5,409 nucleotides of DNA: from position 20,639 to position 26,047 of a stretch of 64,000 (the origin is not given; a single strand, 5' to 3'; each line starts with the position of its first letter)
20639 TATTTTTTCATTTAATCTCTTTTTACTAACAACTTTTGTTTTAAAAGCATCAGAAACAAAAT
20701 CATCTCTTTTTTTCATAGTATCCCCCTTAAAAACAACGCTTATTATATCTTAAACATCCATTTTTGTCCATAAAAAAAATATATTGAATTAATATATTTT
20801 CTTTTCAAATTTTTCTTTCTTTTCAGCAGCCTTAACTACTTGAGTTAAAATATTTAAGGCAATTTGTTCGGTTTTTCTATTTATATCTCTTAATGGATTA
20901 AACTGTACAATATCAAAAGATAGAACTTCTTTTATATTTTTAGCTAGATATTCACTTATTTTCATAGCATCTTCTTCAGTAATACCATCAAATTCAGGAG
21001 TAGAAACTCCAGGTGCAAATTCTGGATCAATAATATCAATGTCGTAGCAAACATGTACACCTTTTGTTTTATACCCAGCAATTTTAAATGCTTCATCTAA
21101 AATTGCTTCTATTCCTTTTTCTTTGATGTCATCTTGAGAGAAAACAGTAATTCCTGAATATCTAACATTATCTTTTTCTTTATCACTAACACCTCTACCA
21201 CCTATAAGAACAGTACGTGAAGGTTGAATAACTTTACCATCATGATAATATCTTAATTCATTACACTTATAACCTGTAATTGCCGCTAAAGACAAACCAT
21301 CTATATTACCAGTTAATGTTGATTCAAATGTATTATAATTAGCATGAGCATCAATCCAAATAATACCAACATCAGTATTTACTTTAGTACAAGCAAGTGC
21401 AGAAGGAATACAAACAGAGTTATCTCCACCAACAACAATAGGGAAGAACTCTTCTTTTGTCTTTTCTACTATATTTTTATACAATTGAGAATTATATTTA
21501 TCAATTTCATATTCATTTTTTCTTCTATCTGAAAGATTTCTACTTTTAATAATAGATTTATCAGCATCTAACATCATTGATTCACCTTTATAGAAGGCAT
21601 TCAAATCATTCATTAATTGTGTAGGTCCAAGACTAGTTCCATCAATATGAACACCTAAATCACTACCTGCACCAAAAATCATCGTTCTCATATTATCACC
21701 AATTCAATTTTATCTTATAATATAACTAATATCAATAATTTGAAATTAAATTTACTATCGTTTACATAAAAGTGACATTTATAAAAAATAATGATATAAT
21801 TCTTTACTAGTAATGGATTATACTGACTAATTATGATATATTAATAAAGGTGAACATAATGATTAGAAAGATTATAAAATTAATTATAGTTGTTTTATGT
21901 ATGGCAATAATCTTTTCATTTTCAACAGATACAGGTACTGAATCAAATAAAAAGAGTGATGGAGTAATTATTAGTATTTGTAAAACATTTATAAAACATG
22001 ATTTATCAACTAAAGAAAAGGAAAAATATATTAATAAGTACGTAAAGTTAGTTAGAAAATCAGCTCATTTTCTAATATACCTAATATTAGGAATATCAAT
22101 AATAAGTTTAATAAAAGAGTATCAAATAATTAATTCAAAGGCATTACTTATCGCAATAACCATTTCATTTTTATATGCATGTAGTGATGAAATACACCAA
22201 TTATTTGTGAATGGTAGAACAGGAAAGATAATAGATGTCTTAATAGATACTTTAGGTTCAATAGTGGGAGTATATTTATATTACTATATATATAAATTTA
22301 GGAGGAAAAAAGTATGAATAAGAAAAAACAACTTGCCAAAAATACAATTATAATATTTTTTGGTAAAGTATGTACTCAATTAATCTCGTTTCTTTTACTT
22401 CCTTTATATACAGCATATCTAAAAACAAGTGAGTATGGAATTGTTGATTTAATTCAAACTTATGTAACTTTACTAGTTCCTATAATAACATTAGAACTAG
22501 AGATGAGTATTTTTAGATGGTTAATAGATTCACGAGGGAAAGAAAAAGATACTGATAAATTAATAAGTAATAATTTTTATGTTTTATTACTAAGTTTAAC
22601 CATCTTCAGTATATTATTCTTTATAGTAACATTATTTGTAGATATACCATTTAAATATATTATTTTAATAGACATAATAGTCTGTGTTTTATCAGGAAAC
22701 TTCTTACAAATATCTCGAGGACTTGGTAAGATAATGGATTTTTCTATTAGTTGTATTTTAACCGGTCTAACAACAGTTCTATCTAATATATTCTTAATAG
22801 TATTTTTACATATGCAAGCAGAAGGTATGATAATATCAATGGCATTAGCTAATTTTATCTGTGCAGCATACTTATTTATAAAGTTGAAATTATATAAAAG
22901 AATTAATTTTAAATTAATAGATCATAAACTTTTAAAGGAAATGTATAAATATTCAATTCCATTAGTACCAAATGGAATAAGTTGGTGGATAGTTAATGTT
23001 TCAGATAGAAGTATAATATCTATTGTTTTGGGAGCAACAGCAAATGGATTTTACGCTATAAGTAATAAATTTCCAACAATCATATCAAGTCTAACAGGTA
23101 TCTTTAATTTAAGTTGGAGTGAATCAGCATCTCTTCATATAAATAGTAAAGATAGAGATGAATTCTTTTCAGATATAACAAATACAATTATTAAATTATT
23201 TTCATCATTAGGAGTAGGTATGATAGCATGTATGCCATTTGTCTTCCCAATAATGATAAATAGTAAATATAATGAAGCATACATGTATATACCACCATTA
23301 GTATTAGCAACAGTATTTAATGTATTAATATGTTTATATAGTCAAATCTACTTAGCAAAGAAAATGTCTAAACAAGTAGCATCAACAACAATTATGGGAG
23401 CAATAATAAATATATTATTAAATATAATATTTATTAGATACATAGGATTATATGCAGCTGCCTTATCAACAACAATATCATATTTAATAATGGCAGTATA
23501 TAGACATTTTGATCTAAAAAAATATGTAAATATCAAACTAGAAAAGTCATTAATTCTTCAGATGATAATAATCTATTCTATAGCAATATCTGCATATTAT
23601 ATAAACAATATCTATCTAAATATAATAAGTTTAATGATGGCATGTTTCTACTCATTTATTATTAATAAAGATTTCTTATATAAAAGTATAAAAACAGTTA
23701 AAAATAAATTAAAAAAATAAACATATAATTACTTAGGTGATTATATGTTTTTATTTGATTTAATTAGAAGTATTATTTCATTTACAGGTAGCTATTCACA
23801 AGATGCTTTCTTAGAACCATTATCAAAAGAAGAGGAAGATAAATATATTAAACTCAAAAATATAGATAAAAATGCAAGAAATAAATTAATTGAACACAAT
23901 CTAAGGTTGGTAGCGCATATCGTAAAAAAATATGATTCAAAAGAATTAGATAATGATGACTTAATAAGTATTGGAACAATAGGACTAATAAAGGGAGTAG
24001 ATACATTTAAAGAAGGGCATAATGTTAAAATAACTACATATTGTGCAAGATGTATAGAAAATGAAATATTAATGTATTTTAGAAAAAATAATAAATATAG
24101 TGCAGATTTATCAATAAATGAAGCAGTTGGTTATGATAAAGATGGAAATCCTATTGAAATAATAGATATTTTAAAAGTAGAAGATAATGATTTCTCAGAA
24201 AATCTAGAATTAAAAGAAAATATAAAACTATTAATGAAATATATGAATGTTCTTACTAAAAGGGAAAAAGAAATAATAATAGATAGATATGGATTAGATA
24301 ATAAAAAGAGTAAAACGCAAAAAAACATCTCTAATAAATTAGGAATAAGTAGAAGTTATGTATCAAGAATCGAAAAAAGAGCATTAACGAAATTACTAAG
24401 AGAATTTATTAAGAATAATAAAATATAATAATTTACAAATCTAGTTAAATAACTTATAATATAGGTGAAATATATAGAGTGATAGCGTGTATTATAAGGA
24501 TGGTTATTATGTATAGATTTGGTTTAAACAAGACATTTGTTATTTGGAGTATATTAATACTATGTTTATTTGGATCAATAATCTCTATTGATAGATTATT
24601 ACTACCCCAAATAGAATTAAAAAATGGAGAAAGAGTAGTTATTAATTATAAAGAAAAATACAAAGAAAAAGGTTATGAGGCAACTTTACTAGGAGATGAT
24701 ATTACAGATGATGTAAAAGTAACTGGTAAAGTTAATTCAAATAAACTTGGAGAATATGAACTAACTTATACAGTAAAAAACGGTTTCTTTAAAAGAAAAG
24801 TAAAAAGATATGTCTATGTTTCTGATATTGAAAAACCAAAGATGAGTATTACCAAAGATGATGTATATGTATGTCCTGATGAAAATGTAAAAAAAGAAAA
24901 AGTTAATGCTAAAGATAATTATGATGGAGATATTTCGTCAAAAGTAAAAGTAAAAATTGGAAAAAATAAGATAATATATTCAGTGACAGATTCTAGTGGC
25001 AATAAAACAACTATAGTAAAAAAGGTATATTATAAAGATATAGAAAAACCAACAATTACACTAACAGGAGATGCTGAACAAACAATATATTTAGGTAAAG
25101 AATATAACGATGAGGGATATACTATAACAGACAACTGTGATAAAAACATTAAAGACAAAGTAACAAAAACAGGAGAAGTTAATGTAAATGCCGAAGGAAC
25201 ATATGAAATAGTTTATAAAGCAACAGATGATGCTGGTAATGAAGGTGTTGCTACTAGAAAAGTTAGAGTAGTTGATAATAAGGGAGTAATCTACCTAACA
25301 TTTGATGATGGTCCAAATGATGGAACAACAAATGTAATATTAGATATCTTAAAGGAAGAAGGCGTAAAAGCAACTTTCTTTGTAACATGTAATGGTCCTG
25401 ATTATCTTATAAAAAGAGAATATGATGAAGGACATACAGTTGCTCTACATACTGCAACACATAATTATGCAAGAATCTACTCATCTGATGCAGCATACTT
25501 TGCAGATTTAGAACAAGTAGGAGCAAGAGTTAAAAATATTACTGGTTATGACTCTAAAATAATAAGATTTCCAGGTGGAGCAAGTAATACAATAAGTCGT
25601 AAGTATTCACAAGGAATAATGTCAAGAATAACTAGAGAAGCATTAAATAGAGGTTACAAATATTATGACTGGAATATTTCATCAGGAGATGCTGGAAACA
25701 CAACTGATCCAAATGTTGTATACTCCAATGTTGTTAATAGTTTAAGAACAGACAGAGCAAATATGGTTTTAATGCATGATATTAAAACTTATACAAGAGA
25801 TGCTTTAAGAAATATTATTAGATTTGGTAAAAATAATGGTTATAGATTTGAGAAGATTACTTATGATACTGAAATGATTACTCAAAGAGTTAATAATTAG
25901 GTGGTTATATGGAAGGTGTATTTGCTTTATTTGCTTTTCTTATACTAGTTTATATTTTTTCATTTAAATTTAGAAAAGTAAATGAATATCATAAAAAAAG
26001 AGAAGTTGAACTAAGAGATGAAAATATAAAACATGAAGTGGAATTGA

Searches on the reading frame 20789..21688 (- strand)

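Call 24: search_protein_families(library=pfam, proteins=[window:20789-21688:-], max_evalue=0.001)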
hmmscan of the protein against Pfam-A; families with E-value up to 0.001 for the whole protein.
window:20789-21688:- (299 aa): 1 family
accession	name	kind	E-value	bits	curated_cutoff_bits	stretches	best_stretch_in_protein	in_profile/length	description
PF00491.26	Arginase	-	1.3e-51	176.2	22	1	3-283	4-276/280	Arginase family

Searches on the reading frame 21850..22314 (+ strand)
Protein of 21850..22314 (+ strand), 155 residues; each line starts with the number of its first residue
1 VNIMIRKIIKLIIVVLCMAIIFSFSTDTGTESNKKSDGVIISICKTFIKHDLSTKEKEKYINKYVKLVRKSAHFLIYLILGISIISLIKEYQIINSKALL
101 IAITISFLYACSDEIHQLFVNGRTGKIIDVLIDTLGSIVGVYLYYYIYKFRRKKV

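Call 24: search_protein_families(library=pfam, proteins=[window:21850-22314:+], max_evalue=0.001)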
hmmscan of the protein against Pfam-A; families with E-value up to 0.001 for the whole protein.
window:21850-22314:+ (155 aa): 1 family
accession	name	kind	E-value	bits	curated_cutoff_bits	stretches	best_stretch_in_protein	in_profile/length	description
PF04892.17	VanZ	-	4.8e-23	82.6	30.1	1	11-147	2-125/126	VanZ like family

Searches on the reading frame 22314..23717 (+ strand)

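Call 24: search_protein_families(library=pfam, proteins=[window:22314-23717:+], max_evalue=0.001)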
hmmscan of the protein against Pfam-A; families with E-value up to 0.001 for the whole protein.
window:22314-23717:+ (468 aa): 2 families
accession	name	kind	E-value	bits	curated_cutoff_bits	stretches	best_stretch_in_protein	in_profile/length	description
PF01943.22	Polysacc_synt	-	2.5e-20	73.5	28.2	1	7-261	1-258/274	Polysaccharide biosynthesis protein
PF13440.11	Polysacc_synt_3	-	4.1e-08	33.2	23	1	36-322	6-291/293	Polysaccharide biosynthesis protein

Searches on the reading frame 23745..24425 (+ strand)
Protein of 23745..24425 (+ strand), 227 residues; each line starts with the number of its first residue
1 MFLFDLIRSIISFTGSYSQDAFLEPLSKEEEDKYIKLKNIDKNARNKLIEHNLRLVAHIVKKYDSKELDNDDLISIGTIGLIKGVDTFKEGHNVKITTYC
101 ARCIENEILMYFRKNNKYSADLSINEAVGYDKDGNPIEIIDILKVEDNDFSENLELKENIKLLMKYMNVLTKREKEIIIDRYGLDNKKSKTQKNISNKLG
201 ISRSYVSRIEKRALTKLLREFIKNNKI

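Call 24: search_protein_families(library=pfam, proteins=[window:23745-24425:+], max_evalue=0.001)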
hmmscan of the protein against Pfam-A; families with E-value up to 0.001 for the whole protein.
window:23745-24425:+ (227 aa): 3 families
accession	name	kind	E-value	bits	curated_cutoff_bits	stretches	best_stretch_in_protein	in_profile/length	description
PF04542.20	Sigma70_r2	-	5.2e-15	55.4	24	1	48-117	1-70/71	Sigma-70 region 2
PF04545.22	Sigma70_r4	-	1.7e-13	50.3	24.1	1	167-217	2-48/50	Sigma-70, region 4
PF01381.28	HTH_3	-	0.00056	20.3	23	0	187-211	7-31/55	Helix-turn-helix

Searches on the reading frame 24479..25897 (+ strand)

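Call 24: search_protein_families(library=pfam, proteins=[window:24479-25897:+], max_evalue=0.001)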
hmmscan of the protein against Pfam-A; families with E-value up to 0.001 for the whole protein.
window:24479-25897:+ (473 aa): 5 families
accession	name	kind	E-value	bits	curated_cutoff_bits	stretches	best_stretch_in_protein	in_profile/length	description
PF16403.11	Bact_surface_Ig-like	-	2.8e-38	130.2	27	2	193-264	1-71/71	Bacterial surface protein, Ig-like domain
PF01522.26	Polysacc_deac_1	-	7.3e-24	84.5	23.1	1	266-376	4-115/124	Polysaccharide deacetylase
PF02494.22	HYR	-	1.5e-05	25.6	21.7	0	186-263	1-80/81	HYR domain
PF19077.6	Big_13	-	0.00016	22.5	27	0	189-259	27-94/102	Bacterial Ig-like domain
PF07523.18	Big_3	-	0.00057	20.6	21.2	1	77-101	35-59/68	Bacterial Ig-like domain (group 3)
